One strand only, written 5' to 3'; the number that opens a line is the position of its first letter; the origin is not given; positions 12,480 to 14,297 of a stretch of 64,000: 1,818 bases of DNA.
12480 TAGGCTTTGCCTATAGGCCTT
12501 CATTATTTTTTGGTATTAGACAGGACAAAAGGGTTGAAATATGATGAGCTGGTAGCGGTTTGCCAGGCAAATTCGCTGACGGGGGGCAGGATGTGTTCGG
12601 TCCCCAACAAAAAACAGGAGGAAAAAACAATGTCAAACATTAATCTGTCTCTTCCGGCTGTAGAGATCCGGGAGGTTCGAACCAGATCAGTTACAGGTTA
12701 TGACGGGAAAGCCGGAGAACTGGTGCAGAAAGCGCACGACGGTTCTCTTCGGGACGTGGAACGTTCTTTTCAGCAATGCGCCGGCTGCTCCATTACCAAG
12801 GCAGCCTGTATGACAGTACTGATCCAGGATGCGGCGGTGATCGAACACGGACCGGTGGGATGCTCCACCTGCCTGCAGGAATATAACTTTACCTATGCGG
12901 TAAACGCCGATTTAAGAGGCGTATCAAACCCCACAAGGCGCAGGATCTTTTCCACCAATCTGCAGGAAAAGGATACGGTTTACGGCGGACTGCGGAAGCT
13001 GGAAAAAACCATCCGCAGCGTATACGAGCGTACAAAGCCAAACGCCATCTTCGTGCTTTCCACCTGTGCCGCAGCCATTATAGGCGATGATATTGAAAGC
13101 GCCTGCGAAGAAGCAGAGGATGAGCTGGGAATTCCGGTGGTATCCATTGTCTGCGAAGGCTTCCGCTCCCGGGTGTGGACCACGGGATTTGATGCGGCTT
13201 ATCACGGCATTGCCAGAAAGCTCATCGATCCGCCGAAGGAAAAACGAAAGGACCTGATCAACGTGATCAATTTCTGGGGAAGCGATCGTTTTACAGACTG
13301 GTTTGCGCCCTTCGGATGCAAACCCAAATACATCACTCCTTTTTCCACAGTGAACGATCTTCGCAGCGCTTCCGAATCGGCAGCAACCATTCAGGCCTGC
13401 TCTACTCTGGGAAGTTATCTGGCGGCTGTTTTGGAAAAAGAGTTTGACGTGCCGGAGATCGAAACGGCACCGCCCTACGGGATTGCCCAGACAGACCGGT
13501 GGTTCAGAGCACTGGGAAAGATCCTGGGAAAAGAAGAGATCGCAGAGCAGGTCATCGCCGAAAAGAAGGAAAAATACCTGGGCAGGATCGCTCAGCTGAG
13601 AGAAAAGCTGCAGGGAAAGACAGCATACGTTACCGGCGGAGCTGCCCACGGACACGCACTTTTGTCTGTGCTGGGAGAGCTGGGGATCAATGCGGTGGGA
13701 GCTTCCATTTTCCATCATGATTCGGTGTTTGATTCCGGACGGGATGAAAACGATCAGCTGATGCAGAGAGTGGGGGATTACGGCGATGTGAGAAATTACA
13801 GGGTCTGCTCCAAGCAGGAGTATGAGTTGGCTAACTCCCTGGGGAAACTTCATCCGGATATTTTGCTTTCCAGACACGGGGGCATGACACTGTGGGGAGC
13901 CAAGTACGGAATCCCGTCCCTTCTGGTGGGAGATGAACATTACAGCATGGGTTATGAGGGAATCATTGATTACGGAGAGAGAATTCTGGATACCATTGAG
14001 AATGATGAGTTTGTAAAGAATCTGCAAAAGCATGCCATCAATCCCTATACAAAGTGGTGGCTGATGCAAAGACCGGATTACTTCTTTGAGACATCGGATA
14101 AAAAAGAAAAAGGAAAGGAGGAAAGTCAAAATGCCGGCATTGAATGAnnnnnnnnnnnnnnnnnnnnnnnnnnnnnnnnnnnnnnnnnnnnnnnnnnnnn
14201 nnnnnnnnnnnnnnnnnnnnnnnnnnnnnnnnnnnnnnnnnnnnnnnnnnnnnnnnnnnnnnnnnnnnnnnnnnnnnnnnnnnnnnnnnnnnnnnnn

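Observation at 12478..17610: Nitrogenase-like D-K-X-B-H gene cluster under a methionine-regulon promoter: candidate organosulfur (C-S bond) reductase, not N2 fixation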

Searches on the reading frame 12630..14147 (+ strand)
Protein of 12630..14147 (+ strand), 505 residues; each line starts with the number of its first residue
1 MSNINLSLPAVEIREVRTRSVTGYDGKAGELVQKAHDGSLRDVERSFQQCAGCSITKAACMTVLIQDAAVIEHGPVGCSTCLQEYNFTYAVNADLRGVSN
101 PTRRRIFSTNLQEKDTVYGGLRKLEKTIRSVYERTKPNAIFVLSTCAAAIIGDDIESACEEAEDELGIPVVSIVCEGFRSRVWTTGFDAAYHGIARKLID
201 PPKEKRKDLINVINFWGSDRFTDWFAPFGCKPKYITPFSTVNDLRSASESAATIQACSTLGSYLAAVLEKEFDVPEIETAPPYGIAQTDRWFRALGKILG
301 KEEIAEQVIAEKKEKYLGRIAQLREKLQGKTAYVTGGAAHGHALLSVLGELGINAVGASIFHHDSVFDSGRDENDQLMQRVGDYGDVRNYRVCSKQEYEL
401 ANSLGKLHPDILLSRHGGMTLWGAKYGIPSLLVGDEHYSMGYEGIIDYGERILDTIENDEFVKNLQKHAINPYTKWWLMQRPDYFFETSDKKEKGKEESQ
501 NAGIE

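Call 3: search_protein_families(library=pfam, proteins=[window:12630-14147:+])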
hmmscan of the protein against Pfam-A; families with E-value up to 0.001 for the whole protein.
window:12630-14147:+ (505 aa): 1 family
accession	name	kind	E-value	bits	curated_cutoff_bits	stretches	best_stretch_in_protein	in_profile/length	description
PF00148.24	Oxidored_nitro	-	1.5e-90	304.4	28.6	1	53-456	1-398/399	Nitrogenase component 1 type Oxidoreductase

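Call 4: search_protein_families(library=ncbifam, proteins=[window:12630-14147:+])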
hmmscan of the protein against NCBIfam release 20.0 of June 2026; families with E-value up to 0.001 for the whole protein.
window:12630-14147:+ (505 aa): 18 families
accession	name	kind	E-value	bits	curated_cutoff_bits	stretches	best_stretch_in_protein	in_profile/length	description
TIGR01283.1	nifE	equivalog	1.9e-51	175.1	505.1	1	46-458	38-447/459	nitrogenase iron-molybdenum cofactor biosynthesis protein NifE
TIGR01862.1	N2-ase-Ialpha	subfamily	1.1e-47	162.7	486.05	1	52-458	38-439/444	nitrogenase component I subunit alpha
TIGR01282.1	nifD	equivalog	3.6e-38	131.5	653.55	1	64-439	62-434/466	nitrogenase molybdenum-iron protein alpha chain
TIGR01284.1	alt_nitrog_alph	subfamily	3.8e-36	124.5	512.8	1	52-458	45-446/457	nitrogenase subunit alpha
NF011047.0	PRK14477.1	equivalog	2.7e-33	114.8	1229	2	51-178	34-154/917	bifunctional nitrogenase iron-molybdenum cofactor biosynthesis protein NifEN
TIGR01860.1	VNFD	equivalog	3.9e-29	101.6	823.1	1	52-456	47-446/461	nitrogenase vanadium-iron protein, alpha chain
TIGR01278.1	DPOR_BchB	equivalog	1e-19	70.8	490.35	1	109-364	58-327/512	ferredoxin:protochlorophyllide reductase (ATP-dependent) subunit B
TIGR02932.1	vnfK_nitrog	equivalog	2.1e-19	69.7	873.95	2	239-313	220-293/457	V-containing nitrogenase subunit beta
TIGR01861.1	ANFD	equivalog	4e-18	65.1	873.8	1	46-456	43-447/513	nitrogenase iron-iron protein, alpha chain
TIGR01279.1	DPOR_bchN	equivalog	3.6e-16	59.1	419.95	1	109-361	56-306/407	ferredoxin:protochlorophyllide reductase (ATP-dependent) subunit N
TIGR02931.1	anfK_nitrog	equivalog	3.8e-15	55.5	853.85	2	53-216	19-178/461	Fe-only nitrogenase subunit beta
NF002768.0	PRK02842.1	equivalog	9.7e-15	54.3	324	1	110-355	68-313/423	ferredoxin:protochlorophyllide reductase (ATP-dependent) subunit N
TIGR03282.1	methan_mark_13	equivalog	1.5e-14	53.8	268.4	1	68-171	20-110/352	Ni-sirohydrochlorin a,c-diamide reductive cyclase catalytic subunit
TIGR01286.1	nifK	equivalog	8.2e-14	50.9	427.3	1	107-213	113-226/516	nitrogenase molybdenum-iron protein subunit beta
NF002789.0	PRK02910.1-3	equivalog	2.5e-11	43.2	509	1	120-364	68-334/535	ferredoxin:protochlorophyllide reductase (ATP-dependent) subunit B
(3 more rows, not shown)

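Call 16: search_solved_structures(query=window:12630-14147:+, max_evalue=0.001, show_alignments=2)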
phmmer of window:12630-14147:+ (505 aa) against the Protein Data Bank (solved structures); distinct sequences matched with E-value up to 0.001: 65 (the best 60 are shown).
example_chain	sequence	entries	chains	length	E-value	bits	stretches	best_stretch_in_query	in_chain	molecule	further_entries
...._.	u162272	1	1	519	6.8e-121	407.6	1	4-482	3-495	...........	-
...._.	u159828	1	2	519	2.2e-120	405.9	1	5-482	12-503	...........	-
9p1x_A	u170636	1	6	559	1.7e-34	122.6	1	62-364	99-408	Nitrogenase protein alpha chain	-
4wn9_A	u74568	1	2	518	1.9e-31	112.6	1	52-366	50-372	Nitrogenase molybdenum-iron protein alpha chain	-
5vpw_A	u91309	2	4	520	1.9e-31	112.5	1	52-366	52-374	Nitrogenase molybdenum-iron protein alpha chain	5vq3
1mio_A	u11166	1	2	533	2e-31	112.5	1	52-366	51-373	NITROGENASE MOLYBDENUM IRON PROTEIN (ALPHA CHAIN)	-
4wes_A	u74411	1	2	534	2e-31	112.5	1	52-366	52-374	Nitrogenase molybdenum-iron protein alpha chain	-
9spz_A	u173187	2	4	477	6.2e-29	104.3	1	52-450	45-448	Nitrogenase protein alpha chain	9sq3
9i0g_A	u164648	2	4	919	1.9e-27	99.4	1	53-458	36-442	Nitrogenase iron-molybdenum cofactor biosynthesis protein NifE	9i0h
5n6y_A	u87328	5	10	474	7.1e-25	90.9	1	49-369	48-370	Nitrogenase vanadium-iron protein alpha chain | Nitrogenase protein alpha chain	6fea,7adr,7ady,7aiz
9hbc_A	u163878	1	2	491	3e-22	82.2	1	61-445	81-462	MoFe nitrogenase subunit D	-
9hbn_A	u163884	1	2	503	1.5e-20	76.6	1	62-445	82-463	MoFe nitrogenase subunit D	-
9ian_A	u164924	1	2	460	1.7e-20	76.4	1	51-179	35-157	Nitrogenase iron-molybdenum cofactor biosynthesis protein NifE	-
9iao_A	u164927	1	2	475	1.9e-20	76.2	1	51-179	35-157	Nitrogenase iron-molybdenum cofactor biosynthesis protein NifE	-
9onj_A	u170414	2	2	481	2e-20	76.1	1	51-179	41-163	Nitrogenase iron-molybdenum cofactor biosynthesis protein NifE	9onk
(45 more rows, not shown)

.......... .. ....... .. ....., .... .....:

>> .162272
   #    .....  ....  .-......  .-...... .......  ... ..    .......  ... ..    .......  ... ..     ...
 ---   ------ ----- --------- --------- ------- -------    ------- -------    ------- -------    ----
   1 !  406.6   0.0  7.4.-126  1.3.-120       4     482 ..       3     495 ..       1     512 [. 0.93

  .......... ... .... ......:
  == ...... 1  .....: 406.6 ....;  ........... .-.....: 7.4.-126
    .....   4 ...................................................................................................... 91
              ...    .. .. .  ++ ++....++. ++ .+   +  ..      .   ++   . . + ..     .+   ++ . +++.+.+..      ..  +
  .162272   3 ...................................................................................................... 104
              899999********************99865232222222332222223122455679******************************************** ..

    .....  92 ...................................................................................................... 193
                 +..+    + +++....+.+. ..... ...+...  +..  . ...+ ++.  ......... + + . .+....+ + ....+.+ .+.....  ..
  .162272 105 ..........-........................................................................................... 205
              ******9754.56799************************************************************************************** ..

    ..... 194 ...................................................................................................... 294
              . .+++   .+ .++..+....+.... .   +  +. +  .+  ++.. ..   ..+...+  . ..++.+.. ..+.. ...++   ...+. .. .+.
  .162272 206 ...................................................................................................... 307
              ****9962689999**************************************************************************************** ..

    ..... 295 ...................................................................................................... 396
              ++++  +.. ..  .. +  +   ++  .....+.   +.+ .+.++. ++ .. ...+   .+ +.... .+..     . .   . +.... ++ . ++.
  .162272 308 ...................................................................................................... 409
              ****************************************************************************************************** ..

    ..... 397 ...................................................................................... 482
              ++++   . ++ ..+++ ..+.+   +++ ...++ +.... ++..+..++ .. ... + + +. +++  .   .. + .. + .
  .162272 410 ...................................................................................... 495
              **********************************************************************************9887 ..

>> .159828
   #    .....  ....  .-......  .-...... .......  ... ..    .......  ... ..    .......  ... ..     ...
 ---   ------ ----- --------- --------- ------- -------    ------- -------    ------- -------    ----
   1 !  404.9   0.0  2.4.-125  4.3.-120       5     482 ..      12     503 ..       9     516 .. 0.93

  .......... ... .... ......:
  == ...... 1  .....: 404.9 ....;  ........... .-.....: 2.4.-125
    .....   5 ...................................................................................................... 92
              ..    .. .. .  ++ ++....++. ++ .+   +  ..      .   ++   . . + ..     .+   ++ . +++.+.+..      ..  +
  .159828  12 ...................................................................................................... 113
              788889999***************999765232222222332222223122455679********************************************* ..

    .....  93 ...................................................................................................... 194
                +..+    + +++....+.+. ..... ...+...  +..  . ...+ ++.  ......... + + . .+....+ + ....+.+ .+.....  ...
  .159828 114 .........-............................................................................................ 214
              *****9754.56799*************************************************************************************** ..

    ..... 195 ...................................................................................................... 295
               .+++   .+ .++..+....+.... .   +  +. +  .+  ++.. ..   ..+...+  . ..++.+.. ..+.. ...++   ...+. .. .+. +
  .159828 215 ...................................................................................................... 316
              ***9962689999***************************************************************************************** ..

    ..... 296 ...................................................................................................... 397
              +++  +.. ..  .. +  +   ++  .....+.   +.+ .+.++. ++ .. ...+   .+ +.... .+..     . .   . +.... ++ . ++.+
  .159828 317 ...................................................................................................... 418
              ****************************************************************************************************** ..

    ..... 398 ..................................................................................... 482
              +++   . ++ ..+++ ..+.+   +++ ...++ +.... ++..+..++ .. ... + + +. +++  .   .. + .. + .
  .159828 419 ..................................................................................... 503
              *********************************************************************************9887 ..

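Call 17: find_homologous_proteins(query=window:12630-14147:+, max_evalue=1e-20)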
Query window:12630-14147:+ (505 aa): 853 proteins with E <= 1e-20 among 8000 candidates; the best 120 are listed.
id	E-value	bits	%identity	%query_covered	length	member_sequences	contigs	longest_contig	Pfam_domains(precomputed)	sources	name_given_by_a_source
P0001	0.0e+0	1164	100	100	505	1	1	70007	PF00148.25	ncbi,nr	ncbi:MAG: nitrogenase [Lachnospiraceae bacterium]|nr:nitrogenase [Lachnospiraceae bacterium]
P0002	4.8e-289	977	83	99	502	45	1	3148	PF00148.25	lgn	-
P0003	5.2e-285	964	83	96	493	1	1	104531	PF00148.25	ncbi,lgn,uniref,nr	ncbi:nitrogenase component 1 [Eubacterium oxidoreducens]|uniref:Nitrogenase molybdenum-iron protein 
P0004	2.3e-281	952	80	98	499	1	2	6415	PF00148.25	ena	-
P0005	3.1e-279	945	83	96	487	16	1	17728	PF00148.25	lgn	-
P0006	3.2e-276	935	82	96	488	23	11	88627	PF00148.25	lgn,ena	-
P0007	1.5e-274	929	81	97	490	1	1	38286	PF00148.25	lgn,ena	-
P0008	7.9e-270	914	79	96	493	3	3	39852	PF00148.25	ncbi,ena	-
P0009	6.2e-267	904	80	96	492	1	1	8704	PF00148.25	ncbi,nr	ncbi:MAG: nitrogenase [Lachnospiraceae bacterium]|nr:nitrogenase [Lachnospiraceae bacterium]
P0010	1.4e-263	893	76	98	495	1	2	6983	PF00148.25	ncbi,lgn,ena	-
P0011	5.0e-263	891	75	98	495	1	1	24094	PF00148.25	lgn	-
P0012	6.8e-263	891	75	98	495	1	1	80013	PF00148.25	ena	-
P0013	6.9e-263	891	75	98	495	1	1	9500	PF00148.25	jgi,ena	-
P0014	1.3e-262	890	75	98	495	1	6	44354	PF00148.25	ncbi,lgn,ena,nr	ncbi:MAG: nitrogenase [Clostridiales bacterium]|nr:nitrogenase [Clostridiales bacterium]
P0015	4.6e-262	888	75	98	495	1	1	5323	PF00148.25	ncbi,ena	-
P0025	5.2e-253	858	75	97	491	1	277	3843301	PF00148.25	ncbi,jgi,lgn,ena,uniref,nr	ncbi:nitrogenase molybdenum-iron protein alpha chain [Acetivibrio thermocellus AD2]|jgi:nitrogenase 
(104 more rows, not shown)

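Call 26: find_related_loci(query=A1, collection=genome_contigs, flank=10000)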
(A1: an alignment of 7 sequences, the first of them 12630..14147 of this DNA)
Query A1 (505 aa) in genome_contigs; peptide patterns used: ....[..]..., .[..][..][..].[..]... (x = any residue, [..] = any of these).
599 stretches matched a pattern (row limit reached: there are more); 541 encode a relative of the query (tblastn E <= 1e-3); the best 80 are kept; 80 distinct loci.
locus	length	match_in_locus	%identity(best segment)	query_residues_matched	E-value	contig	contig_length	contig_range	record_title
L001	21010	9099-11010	83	1-504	0e+0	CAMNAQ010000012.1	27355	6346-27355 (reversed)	MAG: uncultured Lachnospiraceae bacterium isolate SRR873598_bin.68_metaWRAP_v1.3_MAG genome assembly, contig: NODE.2915_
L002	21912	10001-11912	82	1-504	0e+0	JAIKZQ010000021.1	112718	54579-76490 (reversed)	MAG: Lachnospiraceae bacterium isolate RUI511 k141_8415008_flag=0_multi=27.1334_len=112718, whole genome shotgun sequenc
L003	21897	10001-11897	82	2-491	0e+0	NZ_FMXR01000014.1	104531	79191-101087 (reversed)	Eubacterium oxidoreducens strain DSM 3217, whole genome shotgun sequence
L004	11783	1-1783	85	44-504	0e+0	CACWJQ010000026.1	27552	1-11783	MAG: uncultured Lachnospiraceae bacterium isolate RUG10641 genome assembly, contig: RUG10641_asm_26, whole genome shotgu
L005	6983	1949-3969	76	1-496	0e+0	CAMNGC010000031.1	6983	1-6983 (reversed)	MAG: uncultured Clostridia bacterium isolate SRR1206671_bin.65_metaWRAP_v1.3_MAG genome assembly, contig: NODE.34679_len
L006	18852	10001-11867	75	1-487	0e+0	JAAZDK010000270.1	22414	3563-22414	MAG: Clostridiales bacterium isolate AS09scLD_138 354903_AS09, whole genome shotgun sequence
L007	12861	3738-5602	74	1-487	0e+0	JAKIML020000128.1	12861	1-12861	MAG: Bacillota bacterium isolate FC6 NODE_471_length_12861_cov_8.640871, whole genome shotgun sequence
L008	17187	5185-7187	75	1-492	0e+0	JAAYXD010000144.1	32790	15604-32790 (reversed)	MAG: Clostridiaceae bacterium isolate AS02xzSISU_46 36957_AS02, whole genome shotgun sequence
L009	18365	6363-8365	74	1-487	0e+0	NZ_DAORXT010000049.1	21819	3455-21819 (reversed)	MAG: Acetivibrio sp. isolate AMR_MDS_1980 NODE_2019_length_21819_cov_14.628837, whole genome shotgun sequence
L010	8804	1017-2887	72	1-487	0e+0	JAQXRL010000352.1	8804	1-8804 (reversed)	MAG: Eubacteriales bacterium isolate SUG1456 k141_8347897, whole genome shotgun sequence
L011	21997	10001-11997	73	1-486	0e+0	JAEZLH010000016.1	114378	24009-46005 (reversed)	MAG: Bacillota bacterium isolate OH_CDB_63 k127_561837, whole genome shotgun sequence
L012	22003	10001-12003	72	1-486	0e+0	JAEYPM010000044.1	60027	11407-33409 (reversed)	MAG: Bacillota bacterium isolate OH_CBB_197 k127_1510243, whole genome shotgun sequence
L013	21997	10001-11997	71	1-486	0e+0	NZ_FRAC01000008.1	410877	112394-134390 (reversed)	Anaerocolumna jejuensis DSM 15929, whole genome shotgun sequence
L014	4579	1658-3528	71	1-487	0e+0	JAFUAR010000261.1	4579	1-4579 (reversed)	MAG: Clostridia bacterium isolate RGIG4322 Roe_deer_Duodenum.Co__c314179, whole genome shotgun sequence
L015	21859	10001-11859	71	1-486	0e+0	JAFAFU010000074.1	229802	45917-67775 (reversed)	MAG: Bacillota bacterium isolate OH_SBlB_19 k127_838043, whole genome shotgun sequence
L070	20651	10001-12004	68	1-487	0e+0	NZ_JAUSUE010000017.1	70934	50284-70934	Pectinatus haikarae strain DSM 16980 Ga0480538_17, whole genome shotgun sequence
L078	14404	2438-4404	66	1-486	0e+0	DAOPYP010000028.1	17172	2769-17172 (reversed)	MAG TPA_asm: Oscillospiraceae bacterium isolate AMR_MDS_1311 NODE_3517_length_17172_cov_4.637086, whole genome shotgun s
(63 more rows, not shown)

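Call 32: search_protein_representatives(protein=window:12630-14147:+)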
Query: 505 residues. Proteins with E-value up to 0.001 (for the whole library): 1597; up to 1e-10: 634; up to 1e-30: 123. The best 150 are listed.
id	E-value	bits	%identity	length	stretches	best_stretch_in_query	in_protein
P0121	5.6e-235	797.1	68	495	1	1-487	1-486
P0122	7.5e-145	499.8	54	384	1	112-490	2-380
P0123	8.0e-123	427.2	40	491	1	3-488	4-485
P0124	2.0e-118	412.7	42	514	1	3-485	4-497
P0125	4.9e-113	394.9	39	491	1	8-485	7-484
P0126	4.1e-109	382.0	39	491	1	3-484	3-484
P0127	1.2e-97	344.1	41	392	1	105-487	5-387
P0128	7.9e-97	341.5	36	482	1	4-478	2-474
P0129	8.5e-97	341.3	40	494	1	5-481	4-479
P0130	2.2e-93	330.1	48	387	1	123-425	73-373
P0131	7.8e-92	325.0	36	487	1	4-479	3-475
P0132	3.8e-90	319.4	36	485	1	5-476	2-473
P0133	1.6e-82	294.3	34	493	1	4-487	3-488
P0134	5.7e-82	292.4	33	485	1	4-488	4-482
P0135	2.0e-75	270.9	41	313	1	8-314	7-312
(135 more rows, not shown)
